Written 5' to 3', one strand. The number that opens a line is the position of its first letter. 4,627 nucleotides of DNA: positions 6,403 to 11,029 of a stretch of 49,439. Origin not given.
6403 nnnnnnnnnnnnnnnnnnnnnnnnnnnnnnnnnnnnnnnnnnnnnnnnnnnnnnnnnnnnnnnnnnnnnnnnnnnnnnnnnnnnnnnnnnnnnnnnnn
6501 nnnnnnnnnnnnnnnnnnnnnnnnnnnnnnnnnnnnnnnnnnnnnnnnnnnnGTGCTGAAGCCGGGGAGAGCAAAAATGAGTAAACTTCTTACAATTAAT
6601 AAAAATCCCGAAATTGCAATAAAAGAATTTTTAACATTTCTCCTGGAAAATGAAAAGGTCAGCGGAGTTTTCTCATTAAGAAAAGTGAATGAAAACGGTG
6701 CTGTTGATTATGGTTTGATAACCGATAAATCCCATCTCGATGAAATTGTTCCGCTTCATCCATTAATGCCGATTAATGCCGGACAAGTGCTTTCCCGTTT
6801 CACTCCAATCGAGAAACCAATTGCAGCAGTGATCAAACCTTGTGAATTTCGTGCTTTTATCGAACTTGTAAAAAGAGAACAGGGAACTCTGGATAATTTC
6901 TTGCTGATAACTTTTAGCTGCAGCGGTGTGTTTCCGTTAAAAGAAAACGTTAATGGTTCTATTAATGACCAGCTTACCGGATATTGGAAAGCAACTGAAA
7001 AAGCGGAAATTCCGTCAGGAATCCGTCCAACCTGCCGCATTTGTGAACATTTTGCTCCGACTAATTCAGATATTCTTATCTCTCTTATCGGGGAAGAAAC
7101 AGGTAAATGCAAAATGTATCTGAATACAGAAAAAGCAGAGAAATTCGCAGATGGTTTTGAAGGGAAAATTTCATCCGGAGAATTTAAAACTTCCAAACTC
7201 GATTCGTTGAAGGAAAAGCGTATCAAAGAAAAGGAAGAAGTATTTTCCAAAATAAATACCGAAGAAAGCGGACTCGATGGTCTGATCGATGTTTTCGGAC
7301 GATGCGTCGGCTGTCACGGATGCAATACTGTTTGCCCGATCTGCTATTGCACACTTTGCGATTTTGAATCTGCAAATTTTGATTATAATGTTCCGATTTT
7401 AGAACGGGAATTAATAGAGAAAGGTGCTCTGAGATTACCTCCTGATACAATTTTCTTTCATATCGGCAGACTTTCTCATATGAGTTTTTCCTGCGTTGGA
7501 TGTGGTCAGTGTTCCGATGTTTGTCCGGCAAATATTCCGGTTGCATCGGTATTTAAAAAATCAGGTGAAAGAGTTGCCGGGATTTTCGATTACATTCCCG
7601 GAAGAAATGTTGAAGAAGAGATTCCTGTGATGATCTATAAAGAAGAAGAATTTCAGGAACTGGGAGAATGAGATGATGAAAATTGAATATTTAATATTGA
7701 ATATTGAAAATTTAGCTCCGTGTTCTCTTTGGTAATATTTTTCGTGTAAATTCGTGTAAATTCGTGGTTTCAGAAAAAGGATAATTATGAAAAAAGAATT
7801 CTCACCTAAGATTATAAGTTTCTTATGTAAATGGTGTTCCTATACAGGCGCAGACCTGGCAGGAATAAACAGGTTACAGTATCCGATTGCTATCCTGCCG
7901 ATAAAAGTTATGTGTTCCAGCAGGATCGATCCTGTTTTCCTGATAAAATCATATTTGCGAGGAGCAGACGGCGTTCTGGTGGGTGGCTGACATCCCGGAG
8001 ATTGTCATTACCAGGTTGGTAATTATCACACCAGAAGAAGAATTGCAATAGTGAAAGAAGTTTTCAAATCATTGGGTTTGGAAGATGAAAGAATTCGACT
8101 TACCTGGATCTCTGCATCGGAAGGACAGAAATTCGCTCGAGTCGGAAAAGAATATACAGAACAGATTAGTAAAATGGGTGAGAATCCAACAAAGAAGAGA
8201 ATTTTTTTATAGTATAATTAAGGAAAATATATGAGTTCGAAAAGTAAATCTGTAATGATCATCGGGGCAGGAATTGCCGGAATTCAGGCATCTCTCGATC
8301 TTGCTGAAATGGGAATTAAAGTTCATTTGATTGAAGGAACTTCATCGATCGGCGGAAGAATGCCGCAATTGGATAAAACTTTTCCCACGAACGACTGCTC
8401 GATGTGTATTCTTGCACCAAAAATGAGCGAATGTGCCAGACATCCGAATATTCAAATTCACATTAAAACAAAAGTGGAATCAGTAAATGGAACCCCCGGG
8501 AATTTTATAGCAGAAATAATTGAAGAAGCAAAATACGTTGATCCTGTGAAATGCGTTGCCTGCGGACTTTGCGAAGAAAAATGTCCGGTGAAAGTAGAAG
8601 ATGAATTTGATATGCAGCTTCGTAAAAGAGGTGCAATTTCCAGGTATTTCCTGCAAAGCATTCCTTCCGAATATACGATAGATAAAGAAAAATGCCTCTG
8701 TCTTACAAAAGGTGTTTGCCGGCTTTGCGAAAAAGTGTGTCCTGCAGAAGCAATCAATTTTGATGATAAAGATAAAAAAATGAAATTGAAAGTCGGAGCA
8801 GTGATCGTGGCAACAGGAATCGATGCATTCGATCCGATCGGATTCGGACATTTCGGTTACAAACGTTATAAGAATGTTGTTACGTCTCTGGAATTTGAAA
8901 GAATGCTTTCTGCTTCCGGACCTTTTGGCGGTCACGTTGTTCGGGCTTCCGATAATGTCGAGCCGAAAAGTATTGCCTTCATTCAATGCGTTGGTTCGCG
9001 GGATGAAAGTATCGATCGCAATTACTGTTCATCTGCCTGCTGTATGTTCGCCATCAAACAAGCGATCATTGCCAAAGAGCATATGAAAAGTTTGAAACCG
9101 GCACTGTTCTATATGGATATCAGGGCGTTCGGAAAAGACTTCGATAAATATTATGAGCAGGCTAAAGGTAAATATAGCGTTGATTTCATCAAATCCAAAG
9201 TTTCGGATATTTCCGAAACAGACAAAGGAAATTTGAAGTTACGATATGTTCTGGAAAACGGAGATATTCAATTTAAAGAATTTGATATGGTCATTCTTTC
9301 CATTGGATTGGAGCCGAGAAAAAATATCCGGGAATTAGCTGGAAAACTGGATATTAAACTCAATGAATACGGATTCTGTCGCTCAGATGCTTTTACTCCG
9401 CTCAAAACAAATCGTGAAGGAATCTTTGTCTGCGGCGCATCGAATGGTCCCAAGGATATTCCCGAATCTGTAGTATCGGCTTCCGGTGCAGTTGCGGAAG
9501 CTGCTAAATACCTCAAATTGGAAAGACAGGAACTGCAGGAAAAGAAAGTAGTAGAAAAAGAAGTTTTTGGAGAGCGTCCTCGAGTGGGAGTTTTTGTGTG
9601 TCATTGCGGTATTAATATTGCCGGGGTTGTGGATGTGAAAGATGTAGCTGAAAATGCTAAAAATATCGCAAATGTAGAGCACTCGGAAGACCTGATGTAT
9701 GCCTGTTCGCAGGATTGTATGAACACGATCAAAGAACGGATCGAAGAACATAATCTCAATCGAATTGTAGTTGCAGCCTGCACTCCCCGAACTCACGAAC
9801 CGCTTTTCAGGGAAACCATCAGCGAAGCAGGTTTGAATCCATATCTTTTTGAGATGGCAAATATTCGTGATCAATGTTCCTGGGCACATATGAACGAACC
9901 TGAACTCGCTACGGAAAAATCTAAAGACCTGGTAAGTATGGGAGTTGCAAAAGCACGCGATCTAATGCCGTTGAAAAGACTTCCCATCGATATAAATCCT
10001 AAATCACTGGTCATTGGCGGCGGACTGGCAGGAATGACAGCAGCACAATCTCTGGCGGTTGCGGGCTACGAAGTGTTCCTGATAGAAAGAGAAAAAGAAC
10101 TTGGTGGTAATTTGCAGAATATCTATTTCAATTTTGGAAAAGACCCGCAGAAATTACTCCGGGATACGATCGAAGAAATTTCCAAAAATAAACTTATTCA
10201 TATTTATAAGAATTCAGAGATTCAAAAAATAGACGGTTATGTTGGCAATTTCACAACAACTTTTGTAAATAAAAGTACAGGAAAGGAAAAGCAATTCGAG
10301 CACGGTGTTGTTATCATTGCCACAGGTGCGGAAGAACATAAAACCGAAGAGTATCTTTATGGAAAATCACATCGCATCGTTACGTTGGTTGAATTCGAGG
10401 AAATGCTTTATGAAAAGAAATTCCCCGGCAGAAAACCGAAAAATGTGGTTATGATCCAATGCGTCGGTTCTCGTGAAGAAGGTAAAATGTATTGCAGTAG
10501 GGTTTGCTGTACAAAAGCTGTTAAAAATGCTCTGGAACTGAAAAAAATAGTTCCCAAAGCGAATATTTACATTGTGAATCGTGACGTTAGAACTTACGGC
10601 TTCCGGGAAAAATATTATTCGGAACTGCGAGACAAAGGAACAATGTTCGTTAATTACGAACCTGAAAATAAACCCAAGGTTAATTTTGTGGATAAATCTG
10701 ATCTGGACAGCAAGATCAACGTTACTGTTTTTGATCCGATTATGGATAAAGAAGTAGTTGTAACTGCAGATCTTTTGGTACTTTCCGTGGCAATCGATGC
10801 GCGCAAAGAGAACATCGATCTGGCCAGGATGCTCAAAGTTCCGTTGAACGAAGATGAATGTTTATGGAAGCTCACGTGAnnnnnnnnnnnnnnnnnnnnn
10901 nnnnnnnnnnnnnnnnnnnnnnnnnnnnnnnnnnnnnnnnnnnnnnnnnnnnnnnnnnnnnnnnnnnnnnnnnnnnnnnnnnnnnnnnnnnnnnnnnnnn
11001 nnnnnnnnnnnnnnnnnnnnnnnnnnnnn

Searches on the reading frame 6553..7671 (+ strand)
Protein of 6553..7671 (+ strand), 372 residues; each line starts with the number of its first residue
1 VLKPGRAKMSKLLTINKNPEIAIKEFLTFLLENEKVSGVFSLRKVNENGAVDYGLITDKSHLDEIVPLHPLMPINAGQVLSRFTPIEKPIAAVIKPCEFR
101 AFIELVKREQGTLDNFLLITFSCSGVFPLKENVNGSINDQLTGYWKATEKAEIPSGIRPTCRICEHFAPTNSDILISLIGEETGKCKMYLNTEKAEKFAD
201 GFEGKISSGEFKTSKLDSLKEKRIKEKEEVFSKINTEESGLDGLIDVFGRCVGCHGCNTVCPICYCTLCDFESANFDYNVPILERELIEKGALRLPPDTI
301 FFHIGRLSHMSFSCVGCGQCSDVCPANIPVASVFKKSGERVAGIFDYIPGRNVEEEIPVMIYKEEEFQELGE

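Call 11: search_protein_families(library=pfam, proteins=[window:6553-7671:+], max_evalue=0.00001)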
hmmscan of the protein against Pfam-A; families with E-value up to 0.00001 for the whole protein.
window:6553-7671:+ (372 aa): 4 families
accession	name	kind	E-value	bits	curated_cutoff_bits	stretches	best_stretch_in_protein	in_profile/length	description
PF04432.18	FrhB_FdhB_C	-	2.8e-07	31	23.3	0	151-202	85-136/150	Coenzyme F420 hydrogenase/dehydrogenase, beta subunit C terminus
PF13237.11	Fer4_10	-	5.5e-07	29.8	25.5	0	312-331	7-22/53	4Fe-4S dicluster domain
PF13183.11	Fer4_8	-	6e-07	30.3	27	1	250-328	4-68/68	4Fe-4S dicluster domain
PF00037.32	Fer4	-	5.1e-06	26.5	21.1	0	314-328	8-22/24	4Fe-4S binding domain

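Call 35: search_protein_families(library=pfam, proteins=[window:6553-7671:+], max_evalue=0.1)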
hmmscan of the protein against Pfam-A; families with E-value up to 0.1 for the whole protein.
window:6553-7671:+ (372 aa): 16 families
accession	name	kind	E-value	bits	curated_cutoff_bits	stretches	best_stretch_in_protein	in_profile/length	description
PF04432.18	FrhB_FdhB_C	-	2.8e-07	31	23.3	1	151-202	85-136/150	Coenzyme F420 hydrogenase/dehydrogenase, beta subunit C terminus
PF13237.11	Fer4_10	-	5.5e-07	29.8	25.5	1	312-331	7-22/53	4Fe-4S dicluster domain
PF13183.11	Fer4_8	-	6e-07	30.3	27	1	250-328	4-68/68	4Fe-4S dicluster domain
PF00037.32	Fer4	-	5.1e-06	26.5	21.1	1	314-328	8-22/24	4Fe-4S binding domain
PF12797.12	Fer4_2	-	0.00019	21.6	24.5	2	313-326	9-22/22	4Fe-4S binding domain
PF12838.12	Fer4_7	-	0.00032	21.5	27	1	250-328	1-52/52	4Fe-4S dicluster domain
PF13187.11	Fer4_9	-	0.00065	20.1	27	1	250-327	1-50/52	4Fe-4S dicluster domain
PF17179.9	Fer4_22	-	0.00074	20.8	27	1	311-328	78-95/95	4Fe-4S dicluster domain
PF14697.11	Fer4_21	-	0.0014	19.2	35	1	311-326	38-53/59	4Fe-4S dicluster domain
PF13484.11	Fer4_16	-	0.0018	19.5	30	1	313-327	52-66/66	4Fe-4S double cluster binding domain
PF13534.11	Fer4_17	-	0.0028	18.6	22.2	0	250-328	1-60/61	4Fe-4S dicluster domain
PF12837.12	Fer4_6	-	0.012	15.9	25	1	313-328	8-23/24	4Fe-4S binding domain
PF25160.1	LdpA_Fe-S-bd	-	0.012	15.8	27.6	1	312-327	26-41/49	LdpA Fe-S cluster-binding domain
PF13746.11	Fer4_18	-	0.016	15.9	27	0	313-330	60-77/114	4Fe-4S dicluster domain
PF12798.12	Fer4_3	-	0.022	16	27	1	314-328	1-15/15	4Fe-4S binding domain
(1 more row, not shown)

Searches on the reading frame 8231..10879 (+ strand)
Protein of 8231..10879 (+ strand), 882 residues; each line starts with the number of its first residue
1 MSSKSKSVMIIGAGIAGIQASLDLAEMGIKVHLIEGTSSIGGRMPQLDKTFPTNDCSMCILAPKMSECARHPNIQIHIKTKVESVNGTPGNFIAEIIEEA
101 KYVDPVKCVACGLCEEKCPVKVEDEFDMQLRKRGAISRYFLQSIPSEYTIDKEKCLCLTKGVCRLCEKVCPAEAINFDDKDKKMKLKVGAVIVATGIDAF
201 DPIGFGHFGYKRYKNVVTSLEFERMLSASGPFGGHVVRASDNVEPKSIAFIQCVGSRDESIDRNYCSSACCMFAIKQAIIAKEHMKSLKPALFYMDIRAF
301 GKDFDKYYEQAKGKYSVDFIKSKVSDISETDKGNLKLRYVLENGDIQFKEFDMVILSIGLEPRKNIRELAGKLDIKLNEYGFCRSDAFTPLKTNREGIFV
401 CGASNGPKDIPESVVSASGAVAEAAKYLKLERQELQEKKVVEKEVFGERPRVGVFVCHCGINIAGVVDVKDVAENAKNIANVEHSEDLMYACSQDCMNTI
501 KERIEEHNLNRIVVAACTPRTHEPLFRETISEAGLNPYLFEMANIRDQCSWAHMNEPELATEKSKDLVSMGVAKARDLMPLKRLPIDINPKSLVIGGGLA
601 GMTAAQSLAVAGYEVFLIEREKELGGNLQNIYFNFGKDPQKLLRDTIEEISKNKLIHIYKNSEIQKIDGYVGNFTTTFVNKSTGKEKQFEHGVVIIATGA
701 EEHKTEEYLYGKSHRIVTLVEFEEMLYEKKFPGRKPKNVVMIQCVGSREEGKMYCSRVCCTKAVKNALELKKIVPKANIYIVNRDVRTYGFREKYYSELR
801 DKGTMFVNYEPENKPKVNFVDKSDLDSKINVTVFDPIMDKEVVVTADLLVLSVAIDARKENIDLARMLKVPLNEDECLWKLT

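Call 11: search_protein_families(library=pfam, proteins=[window:8231-10879:+], max_evalue=0.00001)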
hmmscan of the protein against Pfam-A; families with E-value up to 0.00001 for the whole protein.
window:8231-10879:+ (882 aa): 15 families
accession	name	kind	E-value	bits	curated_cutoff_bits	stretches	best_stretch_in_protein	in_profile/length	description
PF07992.20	Pyr_redox_2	-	1.5e-31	110.4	26.1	3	592-705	3-114/291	Pyridine nucleotide-disulphide oxidoreductase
PF13450.12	NAD_binding_8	-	8.7e-16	58.4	21.9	1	594-630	1-37/68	NAD(P)-binding Rossmann-like domain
PF12831.13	FAD_oxidored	-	2.9e-15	56.9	27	1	593-628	3-38/416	FAD dependent oxidoreductase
PF01266.30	DAO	-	1.7e-12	48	27.9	0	593-626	3-37/353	FAD dependent oxidoreductase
PF00890.30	FAD_binding_2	-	1.1e-11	45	20.4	1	593-628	3-38/414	FAD binding domain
PF01134.28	GIDA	-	7.7e-11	42.1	22.1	0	8-37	2-29/391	Glucose inhibited division protein A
PF03486.20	HI0933_like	-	4.8e-10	39.7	50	0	592-626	3-37/244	HI0933-like protein Rossmann domain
PF00070.33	Pyr_redox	-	4.3e-09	37.2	22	0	592-668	2-67/82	Pyridine nucleotide-disulphide oxidoreductase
PF13738.12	Pyr_redox_3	-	1.1e-08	35.1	30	0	591-701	166-268/305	Pyridine nucleotide-disulphide oxidoreductase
PF01494.25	FAD_binding_3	-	3e-08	33.7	22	0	593-623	5-35/349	FAD binding domain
PF01262.27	AlaDh_PNT_C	-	2.4e-07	30.8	23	0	7-38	30-61/214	Alanine dehydrogenase/PNT, C-terminal domain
PF01946.23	Thi4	-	3e-07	30.3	26.2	0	7-44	19-57/235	Thi4 family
PF01593.30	Amino_oxidase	-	1.4e-06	28.3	19.8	0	599-634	1-36/443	Flavin containing amine oxidoreductase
PF00037.32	Fer4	-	2.7e-06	27.4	21.1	0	102-121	2-21/24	4Fe-4S binding domain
PF05834.18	Lycopene_cycl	-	8.5e-06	25.5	23.4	0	593-666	3-77/380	Lycopene cyclase protein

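Call 36: search_protein_families(library=ncbifam, proteins=[window:8231-10879:+], max_evalue=0.00001)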
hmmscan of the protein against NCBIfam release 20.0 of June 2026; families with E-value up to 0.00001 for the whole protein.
window:8231-10879:+ (882 aa): 71 families (the best 25 are shown)
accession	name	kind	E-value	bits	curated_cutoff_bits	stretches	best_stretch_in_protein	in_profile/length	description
NF040770.1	hetero_SS_HdrA2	exception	1.8e-251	836.6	1100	3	5-431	139-563/777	CoB-CoM heterodisulfide reductase HdrA2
NF041778.1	hetero_SS_HdrA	equivalog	3.2e-187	623.8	1400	3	7-438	144-580/771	ferredoxin:CoB-CoM heterodisulfide reductase subunit HdrA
NF041891.1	hdrA_Methbact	equivalog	3.6e-171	571.1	1300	3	4-429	132-557/762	ferredoxin:CoB-CoM heterodisulfide reductase subunit HdrA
TIGR01292.1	TRX_reduct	equivalog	1.2e-15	57.1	343.45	0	592-705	3-115/300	thioredoxin-disulfide reductase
TIGR03467.1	HpnE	equivalog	2.4e-15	56.8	283.05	2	593-627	2-36/430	hydroxysqualene dehydroxylase HpnE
TIGR03997.1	mycofact_OYE_2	equivalog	2.7e-15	55.8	793.15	1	591-749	381-515/645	mycofactocin system FadH/OYE family oxidoreductase 2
NF009409.0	PRK12770.1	subfamily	1.1e-14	54.2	343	0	316-434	245-356/360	putative glutamate synthase subunit beta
NF041087.1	bile_acid_BaiCD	equivalog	3.7e-14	51.8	825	1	3-83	378-456/642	bile acid Fe-S flavoenzyme BaiCD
TIGR01350.1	lipoamide_DH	equivalog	1.5e-13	50.3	408.8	0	6-44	171-206/461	dihydrolipoyl dehydrogenase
NF005560.0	PRK07233.1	equivalog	1.9e-13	50.1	252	1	593-630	4-41/435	hypothetical protein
NF045599.1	bili_reduct_long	exception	1.9e-13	49.6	750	1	592-631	384-423/641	bilirubin reductase, long form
TIGR02734.1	crtI_fam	subfamily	2.3e-13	49.7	238.1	0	8-49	1-42/504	phytoene desaturase family protein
TIGR03385.1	CoA_CoA_reduc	equivalog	4.4e-13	48.8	578.8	0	593-727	3-139/439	CoA-disulfide reductase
NF009410.0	PRK12771.1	subfamily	8.8e-13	47.7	516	1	591-667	140-215/566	NAD(P)-binding protein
NF045637.1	carotdesatCrtDProt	equivalog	1.2e-12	47.2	580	1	8-48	1-41/485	1-hydroxycarotenoid 3,4-desaturase CrtD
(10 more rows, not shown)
